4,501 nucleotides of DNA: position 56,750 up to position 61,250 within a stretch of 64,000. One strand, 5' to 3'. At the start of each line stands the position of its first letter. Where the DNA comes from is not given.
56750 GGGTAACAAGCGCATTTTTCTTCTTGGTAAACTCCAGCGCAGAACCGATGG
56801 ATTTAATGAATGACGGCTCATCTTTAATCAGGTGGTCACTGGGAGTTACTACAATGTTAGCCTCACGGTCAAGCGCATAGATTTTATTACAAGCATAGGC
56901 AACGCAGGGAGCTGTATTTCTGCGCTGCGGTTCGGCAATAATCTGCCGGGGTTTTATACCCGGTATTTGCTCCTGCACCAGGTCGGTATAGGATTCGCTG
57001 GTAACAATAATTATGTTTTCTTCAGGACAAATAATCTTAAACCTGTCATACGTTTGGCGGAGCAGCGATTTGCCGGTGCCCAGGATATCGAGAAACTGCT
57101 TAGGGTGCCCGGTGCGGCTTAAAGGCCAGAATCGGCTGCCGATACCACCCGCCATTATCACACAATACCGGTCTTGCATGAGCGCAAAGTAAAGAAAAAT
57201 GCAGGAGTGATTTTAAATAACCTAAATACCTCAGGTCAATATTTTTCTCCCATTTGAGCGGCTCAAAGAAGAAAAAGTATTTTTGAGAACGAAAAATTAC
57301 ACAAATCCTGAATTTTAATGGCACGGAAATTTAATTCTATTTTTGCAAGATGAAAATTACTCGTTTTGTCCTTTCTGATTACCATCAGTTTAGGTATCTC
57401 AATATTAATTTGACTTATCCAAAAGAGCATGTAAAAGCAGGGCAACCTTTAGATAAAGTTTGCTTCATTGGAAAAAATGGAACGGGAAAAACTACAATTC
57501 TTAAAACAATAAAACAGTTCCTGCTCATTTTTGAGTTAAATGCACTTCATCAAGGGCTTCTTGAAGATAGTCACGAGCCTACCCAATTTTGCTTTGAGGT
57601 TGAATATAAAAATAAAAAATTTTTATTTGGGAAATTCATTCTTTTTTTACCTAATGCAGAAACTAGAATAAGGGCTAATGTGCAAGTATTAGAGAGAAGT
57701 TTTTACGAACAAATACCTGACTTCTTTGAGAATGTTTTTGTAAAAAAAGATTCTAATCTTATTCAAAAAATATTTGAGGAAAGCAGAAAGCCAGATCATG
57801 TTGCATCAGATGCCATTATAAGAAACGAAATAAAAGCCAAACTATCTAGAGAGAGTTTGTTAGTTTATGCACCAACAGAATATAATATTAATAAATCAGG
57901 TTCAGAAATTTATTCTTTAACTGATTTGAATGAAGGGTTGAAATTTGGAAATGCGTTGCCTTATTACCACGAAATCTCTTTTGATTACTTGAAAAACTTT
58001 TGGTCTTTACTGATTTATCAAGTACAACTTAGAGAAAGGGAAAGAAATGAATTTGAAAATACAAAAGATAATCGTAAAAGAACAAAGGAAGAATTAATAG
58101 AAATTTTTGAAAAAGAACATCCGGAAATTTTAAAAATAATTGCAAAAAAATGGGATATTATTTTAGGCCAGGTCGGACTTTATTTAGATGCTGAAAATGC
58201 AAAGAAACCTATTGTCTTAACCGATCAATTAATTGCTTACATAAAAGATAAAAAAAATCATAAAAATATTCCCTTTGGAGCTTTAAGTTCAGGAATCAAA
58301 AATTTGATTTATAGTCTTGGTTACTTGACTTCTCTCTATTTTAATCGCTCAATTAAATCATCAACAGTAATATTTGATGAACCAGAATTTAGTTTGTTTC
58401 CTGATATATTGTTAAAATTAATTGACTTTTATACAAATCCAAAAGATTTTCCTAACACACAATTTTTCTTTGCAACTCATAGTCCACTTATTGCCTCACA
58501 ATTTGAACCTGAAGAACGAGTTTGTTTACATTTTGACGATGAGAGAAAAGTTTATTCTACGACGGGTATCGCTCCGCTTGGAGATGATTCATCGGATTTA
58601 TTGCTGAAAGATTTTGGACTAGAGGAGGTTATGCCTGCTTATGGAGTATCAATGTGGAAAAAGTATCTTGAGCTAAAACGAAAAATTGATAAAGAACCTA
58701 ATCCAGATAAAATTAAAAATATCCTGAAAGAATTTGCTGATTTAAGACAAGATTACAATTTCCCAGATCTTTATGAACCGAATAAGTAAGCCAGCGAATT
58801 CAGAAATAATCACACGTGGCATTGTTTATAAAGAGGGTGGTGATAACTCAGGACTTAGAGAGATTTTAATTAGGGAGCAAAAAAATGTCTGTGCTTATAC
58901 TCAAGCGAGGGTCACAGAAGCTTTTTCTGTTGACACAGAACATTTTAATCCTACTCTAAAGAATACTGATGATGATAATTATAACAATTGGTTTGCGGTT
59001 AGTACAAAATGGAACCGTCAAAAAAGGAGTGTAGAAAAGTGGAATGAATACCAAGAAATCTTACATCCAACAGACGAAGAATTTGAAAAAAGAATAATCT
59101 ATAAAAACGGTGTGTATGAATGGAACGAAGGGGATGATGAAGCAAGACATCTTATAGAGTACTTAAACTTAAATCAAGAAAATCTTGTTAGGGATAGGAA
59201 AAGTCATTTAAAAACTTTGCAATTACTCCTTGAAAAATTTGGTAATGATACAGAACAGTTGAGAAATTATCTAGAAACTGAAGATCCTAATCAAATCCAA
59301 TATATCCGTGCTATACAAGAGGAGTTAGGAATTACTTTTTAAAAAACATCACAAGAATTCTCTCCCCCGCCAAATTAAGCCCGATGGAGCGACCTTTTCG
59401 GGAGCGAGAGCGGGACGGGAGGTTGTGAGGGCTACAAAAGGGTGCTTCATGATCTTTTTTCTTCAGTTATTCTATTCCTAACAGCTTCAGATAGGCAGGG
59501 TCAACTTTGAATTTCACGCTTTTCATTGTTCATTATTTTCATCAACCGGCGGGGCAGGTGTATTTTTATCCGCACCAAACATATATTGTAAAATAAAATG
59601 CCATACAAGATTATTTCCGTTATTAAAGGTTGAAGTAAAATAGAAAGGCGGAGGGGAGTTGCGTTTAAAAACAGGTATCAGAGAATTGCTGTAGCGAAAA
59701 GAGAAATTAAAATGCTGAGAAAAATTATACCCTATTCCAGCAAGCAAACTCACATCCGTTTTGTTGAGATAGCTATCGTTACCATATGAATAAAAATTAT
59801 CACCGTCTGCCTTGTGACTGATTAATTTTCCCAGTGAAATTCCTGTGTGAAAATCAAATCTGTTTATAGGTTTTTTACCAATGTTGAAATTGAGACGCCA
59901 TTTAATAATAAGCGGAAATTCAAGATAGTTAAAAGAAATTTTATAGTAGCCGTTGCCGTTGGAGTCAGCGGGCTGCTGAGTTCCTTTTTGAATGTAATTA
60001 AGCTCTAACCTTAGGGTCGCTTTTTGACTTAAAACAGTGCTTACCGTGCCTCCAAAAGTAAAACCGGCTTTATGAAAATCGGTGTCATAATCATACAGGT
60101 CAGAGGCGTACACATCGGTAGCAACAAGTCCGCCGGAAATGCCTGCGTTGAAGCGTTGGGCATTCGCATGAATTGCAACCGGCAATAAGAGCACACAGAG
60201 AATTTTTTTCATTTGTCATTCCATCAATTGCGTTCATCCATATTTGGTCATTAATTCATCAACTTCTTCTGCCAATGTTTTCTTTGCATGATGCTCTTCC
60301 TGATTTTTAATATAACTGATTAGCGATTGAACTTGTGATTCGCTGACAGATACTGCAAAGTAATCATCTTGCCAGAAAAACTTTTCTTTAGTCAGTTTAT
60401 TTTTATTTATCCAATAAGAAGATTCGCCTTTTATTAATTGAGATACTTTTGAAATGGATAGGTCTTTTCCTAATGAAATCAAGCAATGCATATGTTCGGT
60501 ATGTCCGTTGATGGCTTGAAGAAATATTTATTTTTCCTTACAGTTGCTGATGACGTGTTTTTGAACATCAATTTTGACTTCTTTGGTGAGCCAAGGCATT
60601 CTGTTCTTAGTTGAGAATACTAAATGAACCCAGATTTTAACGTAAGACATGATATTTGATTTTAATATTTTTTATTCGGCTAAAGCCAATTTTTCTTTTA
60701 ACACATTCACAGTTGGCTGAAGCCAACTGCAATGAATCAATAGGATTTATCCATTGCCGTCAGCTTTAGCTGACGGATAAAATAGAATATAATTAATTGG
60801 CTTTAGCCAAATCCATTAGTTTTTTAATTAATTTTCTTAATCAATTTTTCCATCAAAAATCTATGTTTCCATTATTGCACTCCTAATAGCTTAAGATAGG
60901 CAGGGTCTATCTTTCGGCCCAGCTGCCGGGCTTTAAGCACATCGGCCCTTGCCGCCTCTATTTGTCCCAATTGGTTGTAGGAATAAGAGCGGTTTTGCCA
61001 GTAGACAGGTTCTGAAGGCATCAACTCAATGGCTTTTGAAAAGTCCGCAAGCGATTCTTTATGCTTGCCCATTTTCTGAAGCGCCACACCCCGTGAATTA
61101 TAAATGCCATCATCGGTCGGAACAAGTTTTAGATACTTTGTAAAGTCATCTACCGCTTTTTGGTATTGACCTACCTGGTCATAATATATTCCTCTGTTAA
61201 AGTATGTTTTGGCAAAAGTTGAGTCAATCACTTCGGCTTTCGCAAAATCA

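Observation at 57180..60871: AT-rich accessory island between manC and the TPR gene, bounded by a diverged copy of the TPR gene 3' end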

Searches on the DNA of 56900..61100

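Call 45: search_rna_families(source=window, start=56900, end=61100, threshold=evalue, max_evalue=1)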
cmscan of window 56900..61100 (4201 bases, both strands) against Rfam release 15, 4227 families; matches with E-value up to 1: 0.
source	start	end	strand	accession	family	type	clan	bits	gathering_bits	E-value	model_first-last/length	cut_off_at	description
